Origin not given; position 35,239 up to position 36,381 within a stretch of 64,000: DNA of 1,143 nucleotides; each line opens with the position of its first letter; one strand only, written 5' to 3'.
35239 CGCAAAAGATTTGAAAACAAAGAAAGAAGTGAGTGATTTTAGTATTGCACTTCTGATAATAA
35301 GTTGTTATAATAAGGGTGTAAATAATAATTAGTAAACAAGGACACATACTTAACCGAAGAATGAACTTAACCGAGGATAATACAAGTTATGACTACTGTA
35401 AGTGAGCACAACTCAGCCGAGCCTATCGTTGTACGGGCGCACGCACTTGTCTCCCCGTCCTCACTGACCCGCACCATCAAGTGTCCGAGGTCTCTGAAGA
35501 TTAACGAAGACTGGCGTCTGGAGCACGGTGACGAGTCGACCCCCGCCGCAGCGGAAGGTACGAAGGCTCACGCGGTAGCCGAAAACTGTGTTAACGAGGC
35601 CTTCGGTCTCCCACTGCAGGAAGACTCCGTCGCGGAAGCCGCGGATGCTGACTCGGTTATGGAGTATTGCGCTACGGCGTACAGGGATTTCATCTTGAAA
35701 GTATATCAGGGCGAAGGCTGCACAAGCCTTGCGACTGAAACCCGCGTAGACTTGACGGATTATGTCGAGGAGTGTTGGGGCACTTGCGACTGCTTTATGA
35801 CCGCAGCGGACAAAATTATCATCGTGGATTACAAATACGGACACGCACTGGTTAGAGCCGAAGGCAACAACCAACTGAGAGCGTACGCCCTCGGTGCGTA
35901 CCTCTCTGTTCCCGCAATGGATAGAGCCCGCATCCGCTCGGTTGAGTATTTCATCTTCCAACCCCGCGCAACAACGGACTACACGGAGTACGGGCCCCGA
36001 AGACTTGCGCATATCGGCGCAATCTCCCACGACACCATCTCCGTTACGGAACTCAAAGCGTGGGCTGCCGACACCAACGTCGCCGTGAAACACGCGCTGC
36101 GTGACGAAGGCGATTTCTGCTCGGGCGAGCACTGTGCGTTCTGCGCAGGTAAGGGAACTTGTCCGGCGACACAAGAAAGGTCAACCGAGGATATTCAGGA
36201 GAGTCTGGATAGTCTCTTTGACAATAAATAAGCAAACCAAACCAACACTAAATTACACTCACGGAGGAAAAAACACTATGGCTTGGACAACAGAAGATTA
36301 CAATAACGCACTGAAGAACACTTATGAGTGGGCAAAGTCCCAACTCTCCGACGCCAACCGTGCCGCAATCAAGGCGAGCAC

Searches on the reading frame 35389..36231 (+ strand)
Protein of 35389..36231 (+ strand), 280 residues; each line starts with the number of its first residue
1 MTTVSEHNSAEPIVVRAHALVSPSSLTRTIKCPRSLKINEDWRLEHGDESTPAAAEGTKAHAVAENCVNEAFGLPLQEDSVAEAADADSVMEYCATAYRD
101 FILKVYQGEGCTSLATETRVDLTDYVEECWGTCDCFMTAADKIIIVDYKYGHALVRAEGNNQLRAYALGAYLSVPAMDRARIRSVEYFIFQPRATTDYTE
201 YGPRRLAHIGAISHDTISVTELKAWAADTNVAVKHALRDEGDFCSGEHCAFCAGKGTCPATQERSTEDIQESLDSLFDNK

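Call 14: search_protein_families(library=pfam, proteins=[window:35389-36231:+], max_evalue=0.001)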
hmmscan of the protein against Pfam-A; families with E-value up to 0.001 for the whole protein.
window:35389-36231:+ (280 aa): 2 families
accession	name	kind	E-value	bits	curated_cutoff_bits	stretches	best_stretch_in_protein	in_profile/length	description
PF10926.14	DUF2800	-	1.4e-49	169.7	21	1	18-269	1-243/368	Protein of unknown function (DUF2800)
PF12705.13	PDDEXK_1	-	9.1e-11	42.6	22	1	21-259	2-247/247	PD-(D/E)XK nuclease superfamily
